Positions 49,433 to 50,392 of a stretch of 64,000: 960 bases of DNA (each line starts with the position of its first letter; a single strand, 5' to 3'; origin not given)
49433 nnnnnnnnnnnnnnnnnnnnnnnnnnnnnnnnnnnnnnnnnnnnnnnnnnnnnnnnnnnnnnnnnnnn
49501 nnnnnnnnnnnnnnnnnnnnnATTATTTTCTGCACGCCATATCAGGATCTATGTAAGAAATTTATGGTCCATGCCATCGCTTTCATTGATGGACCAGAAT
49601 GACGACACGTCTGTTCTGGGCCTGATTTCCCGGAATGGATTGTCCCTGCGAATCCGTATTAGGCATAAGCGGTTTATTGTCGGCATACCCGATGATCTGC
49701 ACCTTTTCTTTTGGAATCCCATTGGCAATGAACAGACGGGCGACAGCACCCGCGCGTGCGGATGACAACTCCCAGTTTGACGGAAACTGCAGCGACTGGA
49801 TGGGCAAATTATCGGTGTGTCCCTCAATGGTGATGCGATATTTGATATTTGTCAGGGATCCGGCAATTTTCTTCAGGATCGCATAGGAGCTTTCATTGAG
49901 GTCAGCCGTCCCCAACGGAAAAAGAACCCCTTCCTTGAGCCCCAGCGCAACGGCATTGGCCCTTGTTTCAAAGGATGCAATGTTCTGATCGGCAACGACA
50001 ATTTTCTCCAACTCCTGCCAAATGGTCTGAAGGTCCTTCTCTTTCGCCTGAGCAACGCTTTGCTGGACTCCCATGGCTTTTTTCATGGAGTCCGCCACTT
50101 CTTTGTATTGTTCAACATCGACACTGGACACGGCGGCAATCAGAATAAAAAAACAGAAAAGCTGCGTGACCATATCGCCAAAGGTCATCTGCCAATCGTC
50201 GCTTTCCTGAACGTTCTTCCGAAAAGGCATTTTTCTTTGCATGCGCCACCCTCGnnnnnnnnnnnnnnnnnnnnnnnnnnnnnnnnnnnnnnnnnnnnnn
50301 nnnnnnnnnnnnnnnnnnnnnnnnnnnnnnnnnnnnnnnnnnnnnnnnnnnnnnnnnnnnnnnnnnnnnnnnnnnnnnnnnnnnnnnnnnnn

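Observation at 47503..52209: Candidate novel non-flagellar stator system: cNMP-sensor/FliG_C-like protein, MotA, MotB, HD hydrolase and HExxH membrane protein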

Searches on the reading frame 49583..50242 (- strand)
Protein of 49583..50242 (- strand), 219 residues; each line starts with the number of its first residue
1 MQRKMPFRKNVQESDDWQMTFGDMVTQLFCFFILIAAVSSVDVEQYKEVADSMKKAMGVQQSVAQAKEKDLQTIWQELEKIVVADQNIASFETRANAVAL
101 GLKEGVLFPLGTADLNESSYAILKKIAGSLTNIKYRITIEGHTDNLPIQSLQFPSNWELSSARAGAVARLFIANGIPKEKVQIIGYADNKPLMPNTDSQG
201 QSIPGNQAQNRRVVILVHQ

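Call 3: search_protein_families(library=pfam, proteins=[window:49583-50242:-], max_evalue=0.1)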
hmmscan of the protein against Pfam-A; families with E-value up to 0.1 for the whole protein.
window:49583-50242:- (219 aa): 4 families
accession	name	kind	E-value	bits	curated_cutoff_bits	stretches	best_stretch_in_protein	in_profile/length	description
PF00691.25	OmpA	-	2.6e-19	69.8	27.2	1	108-201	2-94/98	OmpA family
PF13677.11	MotB_plug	-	4.5e-15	55.4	24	1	12-57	13-58/58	Membrane MotB of proton-channel complex MotA/MotB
PF11694.13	DUF3290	-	0.068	13.6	31.3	0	17-75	42-100/144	Protein of unknown function (DUF3290)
PF24545.1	Ig_TPPC8_2nd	-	0.083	13.3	27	0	61-89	27-55/67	TPPC8 second Ig-like domain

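Call 4: search_protein_families(library=ncbifam, proteins=[window:49583-50242:-], max_evalue=0.1)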
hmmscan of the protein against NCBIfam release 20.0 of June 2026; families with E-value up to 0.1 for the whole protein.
window:49583-50242:- (219 aa): 40 families (the best 25 are shown)
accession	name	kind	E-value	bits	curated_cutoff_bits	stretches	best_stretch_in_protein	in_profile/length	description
NF006541.1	PRK09038.1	equivalog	4.8e-51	173.8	283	2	60-218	95-249/253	flagellar motor protein MotD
NF006508.0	PRK08944.1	subfamily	1.1e-44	153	259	2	65-219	142-289/304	MotB family protein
NF005382.1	PRK06925.1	equivalog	1.8e-39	136.3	264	2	66-218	75-224/225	flagellar motor protein MotS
TIGR03350.1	type_VI_ompA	equivalog_domain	6.4e-31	107.1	139.8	1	86-217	12-137/137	type VI secretion system protein TssL, long form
NF005831.1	PRK07734.1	equivalog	4.1e-27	95.6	301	2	63-217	96-248/250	flagellar motor protein MotB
NF005236.0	PRK06742.1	equivalog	3.6e-25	88.8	312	2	96-218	107-224/225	flagellar motor protein MotS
NF005195.1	PRK06667.1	equivalog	5.3e-25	88.6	300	2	97-217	115-235/241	flagellar motor protein MotB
NF005444.0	PRK07033.1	equivalog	2.5e-24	86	520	1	33-217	247-421/438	DotU family type VI secretion system protein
NF005999.0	PRK08126.1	subfamily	5.8e-23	81.4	571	1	90-218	309-431/432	hypothetical protein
NF006548.1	PRK09041.1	equivalog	2.1e-22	79.7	277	2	59-217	112-273/287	flagellar motor protein MotB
NF053611.1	YiaD_Gzip_OmpA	equivalog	4.8e-21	75.4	175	1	75-216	75-205/206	YiaD family glycine zipper/OmpA-like lipoprotein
NF006543.0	PRK09039.1-2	equivalog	1e-20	74.9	305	1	105-215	233-345/350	peptidoglycan -binding protein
NF006285.1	PRK08457.1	equivalog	5.7e-19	68.9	250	1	44-215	63-228/253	flagellar motor protein MotB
NF006547.1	PRK09040.1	equivalog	4.2e-18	65.5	194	1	17-215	14-198/213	hypothetical protein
NF053585.1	OMP_LP_YfiB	equivalog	5e-18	65.5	128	1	89-218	41-161/163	outer membrane lipoprotein YfiB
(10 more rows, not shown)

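Call 5: search_protein_families(library=padloc, proteins=[window:49583-50242:-], max_evalue=0.1)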
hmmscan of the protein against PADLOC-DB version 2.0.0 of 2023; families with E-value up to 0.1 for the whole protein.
window:49583-50242:- (219 aa): 6 families
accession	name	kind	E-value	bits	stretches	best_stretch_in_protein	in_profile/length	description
PDLC00651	ZorB3|ZorB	-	9.1e-20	69.1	1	16-215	15-200/215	MotB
PDLC00608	ZorB1|ZorB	-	4.8e-19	66.6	1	7-193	7-194/243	MotB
PDLC00610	ZorB1|ZorB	-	1.2e-14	52.6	2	137-213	150-230/254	MotB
PDLC00609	ZorB1|ZorB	-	1.7e-12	45.3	1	9-177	10-172/232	MotB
PDLC00612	ZorB1|ZorB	-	1.1e-08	33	2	137-200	187-255/293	MotB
PDLC00641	ZorB2|ZorB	-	3.1e-08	31.6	1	11-195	10-206/238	MotB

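Call 43: search_solved_structures(query=window:49583-50242:-, max_evalue=0.00001, show_alignments=2)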
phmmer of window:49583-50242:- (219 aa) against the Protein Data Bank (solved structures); distinct sequences matched with E-value up to 0.00001: 41.
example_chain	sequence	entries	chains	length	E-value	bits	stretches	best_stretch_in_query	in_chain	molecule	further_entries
6ysf_A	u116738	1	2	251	2.6e-29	105.5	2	66-217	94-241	Chemotaxis motB protein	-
8ucs_A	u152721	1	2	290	5.3e-29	104.5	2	66-217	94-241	OmpA family protein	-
8bri_F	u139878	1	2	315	1e-27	100.3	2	59-217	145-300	Flagellar motor protein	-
8zyv_A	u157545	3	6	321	1.2e-27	100.1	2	59-217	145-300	PomB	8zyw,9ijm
8zyz_A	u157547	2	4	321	5.2e-27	98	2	59-217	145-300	PomB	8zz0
6ysl_A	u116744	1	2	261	1.5e-19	73.7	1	55-216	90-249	Motility protein B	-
9ljk_A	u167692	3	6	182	2.2e-18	69.9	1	95-216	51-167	Flagellar motor protein MotS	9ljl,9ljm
3wpw_A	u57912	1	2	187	1.7e-17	67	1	59-217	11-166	PomB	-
3wpx_A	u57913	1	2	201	1.8e-17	66.9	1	59-217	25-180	PomB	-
9lu9_F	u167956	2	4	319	5.3e-17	65.4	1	106-192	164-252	MotB1,Motility protein B | Chimeric B subunit of MotA1B1 from Paenibacillus sp. TCA20 and MotAB from E. coli,Motility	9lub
9yed_CP1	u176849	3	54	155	3.4e-14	56.2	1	62-213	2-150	Chemotaxis protein PomB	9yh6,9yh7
4b62_A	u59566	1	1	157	3.6e-14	56.1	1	99-216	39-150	TSSL1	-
6iki_A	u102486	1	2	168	1.1e-09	41.5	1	79-217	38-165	YfiB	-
2zov_A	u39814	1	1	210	2.9e-09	40.1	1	105-191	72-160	Chemotaxis protein motB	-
2zvy_A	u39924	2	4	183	3e-09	40.1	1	105-191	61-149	Chemotaxis protein motB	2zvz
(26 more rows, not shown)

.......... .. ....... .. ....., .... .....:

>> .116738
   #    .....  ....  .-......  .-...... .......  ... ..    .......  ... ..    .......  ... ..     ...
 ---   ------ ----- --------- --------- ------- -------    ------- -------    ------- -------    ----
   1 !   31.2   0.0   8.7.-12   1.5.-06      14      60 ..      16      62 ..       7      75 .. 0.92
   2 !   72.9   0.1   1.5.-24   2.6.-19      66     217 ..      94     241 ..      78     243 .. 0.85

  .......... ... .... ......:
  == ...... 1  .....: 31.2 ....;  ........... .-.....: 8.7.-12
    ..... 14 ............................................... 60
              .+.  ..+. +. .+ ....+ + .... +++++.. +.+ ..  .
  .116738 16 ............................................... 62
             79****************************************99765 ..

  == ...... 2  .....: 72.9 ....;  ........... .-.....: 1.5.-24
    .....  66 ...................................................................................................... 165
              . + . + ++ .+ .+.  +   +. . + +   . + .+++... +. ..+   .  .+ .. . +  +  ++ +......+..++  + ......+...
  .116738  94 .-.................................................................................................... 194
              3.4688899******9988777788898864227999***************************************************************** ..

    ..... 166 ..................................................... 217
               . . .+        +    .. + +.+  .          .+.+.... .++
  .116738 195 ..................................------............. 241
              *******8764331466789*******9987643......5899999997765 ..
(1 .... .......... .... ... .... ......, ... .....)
